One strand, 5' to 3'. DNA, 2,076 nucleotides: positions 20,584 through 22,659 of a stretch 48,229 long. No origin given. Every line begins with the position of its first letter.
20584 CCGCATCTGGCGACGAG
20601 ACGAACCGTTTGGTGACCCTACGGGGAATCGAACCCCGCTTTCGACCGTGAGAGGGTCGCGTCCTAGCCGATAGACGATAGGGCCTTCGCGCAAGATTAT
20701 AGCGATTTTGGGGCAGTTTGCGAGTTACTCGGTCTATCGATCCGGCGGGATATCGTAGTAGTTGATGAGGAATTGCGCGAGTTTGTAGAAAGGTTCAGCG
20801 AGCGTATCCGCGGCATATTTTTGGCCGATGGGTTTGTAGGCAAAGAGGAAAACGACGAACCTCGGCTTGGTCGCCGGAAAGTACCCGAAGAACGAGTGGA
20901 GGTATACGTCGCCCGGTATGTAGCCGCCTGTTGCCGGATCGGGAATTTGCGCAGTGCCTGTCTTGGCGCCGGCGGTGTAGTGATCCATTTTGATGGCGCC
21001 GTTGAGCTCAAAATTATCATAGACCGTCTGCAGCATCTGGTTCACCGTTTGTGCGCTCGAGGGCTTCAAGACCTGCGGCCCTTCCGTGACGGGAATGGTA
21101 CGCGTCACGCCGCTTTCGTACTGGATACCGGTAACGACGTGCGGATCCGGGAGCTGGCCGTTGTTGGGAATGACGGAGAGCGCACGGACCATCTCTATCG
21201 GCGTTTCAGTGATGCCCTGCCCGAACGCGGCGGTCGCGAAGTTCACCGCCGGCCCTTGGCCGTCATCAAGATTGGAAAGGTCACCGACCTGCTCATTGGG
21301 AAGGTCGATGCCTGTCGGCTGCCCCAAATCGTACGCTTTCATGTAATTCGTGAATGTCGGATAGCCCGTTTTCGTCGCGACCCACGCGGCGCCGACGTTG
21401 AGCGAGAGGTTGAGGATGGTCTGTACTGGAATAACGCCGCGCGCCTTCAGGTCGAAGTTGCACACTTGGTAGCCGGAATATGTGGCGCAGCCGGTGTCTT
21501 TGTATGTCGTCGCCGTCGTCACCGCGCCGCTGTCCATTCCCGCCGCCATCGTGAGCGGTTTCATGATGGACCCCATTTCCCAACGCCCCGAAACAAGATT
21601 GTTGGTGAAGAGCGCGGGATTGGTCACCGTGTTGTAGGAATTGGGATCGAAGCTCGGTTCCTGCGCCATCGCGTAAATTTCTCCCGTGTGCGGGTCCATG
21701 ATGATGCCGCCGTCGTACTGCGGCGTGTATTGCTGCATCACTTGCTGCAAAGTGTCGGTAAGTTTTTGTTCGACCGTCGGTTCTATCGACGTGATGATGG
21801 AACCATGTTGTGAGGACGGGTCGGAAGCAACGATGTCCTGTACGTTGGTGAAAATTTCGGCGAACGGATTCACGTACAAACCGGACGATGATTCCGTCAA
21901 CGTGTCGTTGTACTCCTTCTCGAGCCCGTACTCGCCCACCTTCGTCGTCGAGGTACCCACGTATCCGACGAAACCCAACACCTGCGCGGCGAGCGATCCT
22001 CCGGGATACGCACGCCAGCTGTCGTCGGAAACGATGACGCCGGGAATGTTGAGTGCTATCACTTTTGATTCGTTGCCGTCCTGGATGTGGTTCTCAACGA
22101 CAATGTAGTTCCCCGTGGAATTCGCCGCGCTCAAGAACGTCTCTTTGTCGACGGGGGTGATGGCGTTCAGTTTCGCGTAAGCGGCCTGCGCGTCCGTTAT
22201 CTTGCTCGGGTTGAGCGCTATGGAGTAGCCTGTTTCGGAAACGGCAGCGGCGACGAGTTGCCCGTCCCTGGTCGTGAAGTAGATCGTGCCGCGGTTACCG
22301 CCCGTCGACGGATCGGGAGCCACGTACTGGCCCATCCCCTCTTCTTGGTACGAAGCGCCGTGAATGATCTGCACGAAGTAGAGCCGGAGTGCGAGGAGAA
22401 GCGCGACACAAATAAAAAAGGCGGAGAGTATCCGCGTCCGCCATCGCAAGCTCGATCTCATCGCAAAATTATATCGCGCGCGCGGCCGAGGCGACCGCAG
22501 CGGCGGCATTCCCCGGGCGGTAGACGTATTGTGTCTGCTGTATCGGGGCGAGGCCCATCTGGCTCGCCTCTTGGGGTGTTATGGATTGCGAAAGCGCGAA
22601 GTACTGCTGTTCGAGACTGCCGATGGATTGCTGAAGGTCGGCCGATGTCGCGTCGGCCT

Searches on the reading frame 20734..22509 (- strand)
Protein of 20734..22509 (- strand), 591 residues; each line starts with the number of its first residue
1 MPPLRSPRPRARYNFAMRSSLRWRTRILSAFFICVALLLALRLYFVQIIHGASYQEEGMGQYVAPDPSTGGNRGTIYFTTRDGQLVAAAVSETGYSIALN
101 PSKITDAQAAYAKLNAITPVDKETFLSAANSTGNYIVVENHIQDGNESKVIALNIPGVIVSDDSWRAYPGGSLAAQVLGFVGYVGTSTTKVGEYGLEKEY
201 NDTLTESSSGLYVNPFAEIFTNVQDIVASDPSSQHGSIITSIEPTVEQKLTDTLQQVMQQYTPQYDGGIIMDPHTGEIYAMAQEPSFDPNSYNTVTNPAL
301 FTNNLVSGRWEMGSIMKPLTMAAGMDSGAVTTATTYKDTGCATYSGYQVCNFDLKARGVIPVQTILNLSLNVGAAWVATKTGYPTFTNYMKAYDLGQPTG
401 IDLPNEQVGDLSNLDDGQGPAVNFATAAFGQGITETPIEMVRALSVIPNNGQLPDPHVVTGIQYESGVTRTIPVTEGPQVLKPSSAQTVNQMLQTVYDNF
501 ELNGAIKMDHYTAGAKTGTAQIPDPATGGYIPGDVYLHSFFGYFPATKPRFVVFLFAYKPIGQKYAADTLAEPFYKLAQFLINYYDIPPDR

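Call 95: find_related_loci(query=window:20734-22509:-, collection=metagenome_contigs, flank=7000)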
Query window:20734-22509:- (591 aa) in metagenome_contigs; peptide patterns used: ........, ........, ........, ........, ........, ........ (x = any residue, [..] = any of these).
45 stretches matched a pattern; 7 encode a relative of the query (tblastn E <= 1e-3); 7 distinct loci.
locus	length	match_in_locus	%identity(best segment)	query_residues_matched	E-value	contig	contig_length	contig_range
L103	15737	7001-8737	82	13-591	0e+0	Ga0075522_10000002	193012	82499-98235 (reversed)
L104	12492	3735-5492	74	5-591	0e+0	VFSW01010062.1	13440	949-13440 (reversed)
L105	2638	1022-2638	75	4-542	0e+0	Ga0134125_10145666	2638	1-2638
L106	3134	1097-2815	63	17-591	0e+0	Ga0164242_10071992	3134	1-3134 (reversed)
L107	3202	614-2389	52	4-591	0e+0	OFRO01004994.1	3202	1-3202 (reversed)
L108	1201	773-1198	69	12-153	1e-64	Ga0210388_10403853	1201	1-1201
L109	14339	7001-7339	30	269-390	2e-7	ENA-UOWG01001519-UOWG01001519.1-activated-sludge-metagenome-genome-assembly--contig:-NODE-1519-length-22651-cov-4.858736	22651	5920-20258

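Call 100: search_protein_families(library=pfam, proteins=[L104:5918-7435:+, L104:7432-8496:+, L104:8509-8967:+, L104:8978-9484:+, L104:9658-9990:+, L104:10043-12061:+], max_evalue=0.001)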
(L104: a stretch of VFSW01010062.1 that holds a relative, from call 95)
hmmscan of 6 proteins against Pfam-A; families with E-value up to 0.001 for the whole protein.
L104:5918-7435:+ (505 aa): 5 families
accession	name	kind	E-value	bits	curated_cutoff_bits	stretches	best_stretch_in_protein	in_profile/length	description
PF13632.12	Glyco_trans_2_3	-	1.1e-24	87.8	27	1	147-326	1-186/198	Glycosyl transferase family group 2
PF13641.12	Glyco_tranf_2_3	-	1.2e-20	74.9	27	1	58-284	2-229/230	Glycosyltransferase like family 2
PF00535.33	Glycos_transf_2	-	3.5e-17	63.3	23.3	1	61-209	1-146/168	Glycosyl transferase family 2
PF13506.12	Glyco_transf_21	-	7.2e-05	22.8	21.7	1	146-282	32-172/174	Glycosyl transferase family 21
PF03552.20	Cellulose_synt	-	0.00059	18.9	24.7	0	238-322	421-500/722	Cellulose synthase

L104:7432-8496:+ (354 aa): 6 families
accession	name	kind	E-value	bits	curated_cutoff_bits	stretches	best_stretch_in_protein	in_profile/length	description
PF00534.26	Glycos_transf_1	-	1.8e-26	93.1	26.4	1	169-315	10-159/172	Glycosyl transferases group 1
PF13692.12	Glyco_trans_1_4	-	1.6e-23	84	27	1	177-311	4-139/142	Glycosyl transferases group 1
PF13439.12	Glyco_transf_4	-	5.9e-13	49.6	28.5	1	18-130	1-116/170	Glycosyltransferase Family 4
PF20706.3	GT4-conflict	-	2.2e-07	30.7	26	1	238-290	272-323/385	Family 4 Glycosyltransferase in conflict systems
PF13579.12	Glyco_trans_4_4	-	2.6e-07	31.6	29.7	1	19-122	1-106/158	Glycosyl transferase 4-like domain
PF13524.12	Glyco_trans_1_2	-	1.2e-06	29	25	1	193-319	6-119/144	Glycosyl transferase-like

L104:8509-8967:+ (152 aa): 1 family
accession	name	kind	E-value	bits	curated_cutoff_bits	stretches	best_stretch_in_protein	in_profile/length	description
PF01569.27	PAP2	-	1.5e-12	47.8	27.2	1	44-147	10-126/130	PAP2 superfamily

L104:8978-9484:+ (168 aa): 1 family
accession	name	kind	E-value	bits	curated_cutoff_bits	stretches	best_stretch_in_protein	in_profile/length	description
PF09900.14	DUF2127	-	8.7e-32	110.7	24.3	1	20-158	2-140/140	Predicted membrane protein (DUF2127)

L104:9658-9990:+ (110 aa): 5 families
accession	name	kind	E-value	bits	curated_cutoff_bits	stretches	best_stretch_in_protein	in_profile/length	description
PF13649.12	Methyltransf_25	-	2.9e-10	41.1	27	1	44-99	2-61/97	Methyltransferase domain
PF13847.12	Methyltransf_31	-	2.9e-09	37.2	27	1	39-97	3-67/145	Methyltransferase domain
PF08241.18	Methyltransf_11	-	2.8e-07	31.5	21.2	1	44-101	1-61/95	Methyltransferase domain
PF08242.18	Methyltransf_12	-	2.3e-06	28.6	30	1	44-92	1-50/98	Methyltransferase domain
PF13679.12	Methyltransf_32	-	0.00015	22.2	27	1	25-83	9-74/143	Methyltransferase domain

L104:10043-12061:+ (672 aa): 3 families
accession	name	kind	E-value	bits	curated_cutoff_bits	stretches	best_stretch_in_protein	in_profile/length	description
PF02518.31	HATPase_c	-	1.5e-27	96.6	26.4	1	556-665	2-110/111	Histidine kinase-, DNA gyrase B-, and HSP90-like ATPase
PF00512.31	HisKA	-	4.8e-06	27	26.9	1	451-510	3-65/66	His Kinase A (phospho-acceptor) domain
PF13492.12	GAF_3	-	3.7e-05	24.6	27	0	363-418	75-129/129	GAF domain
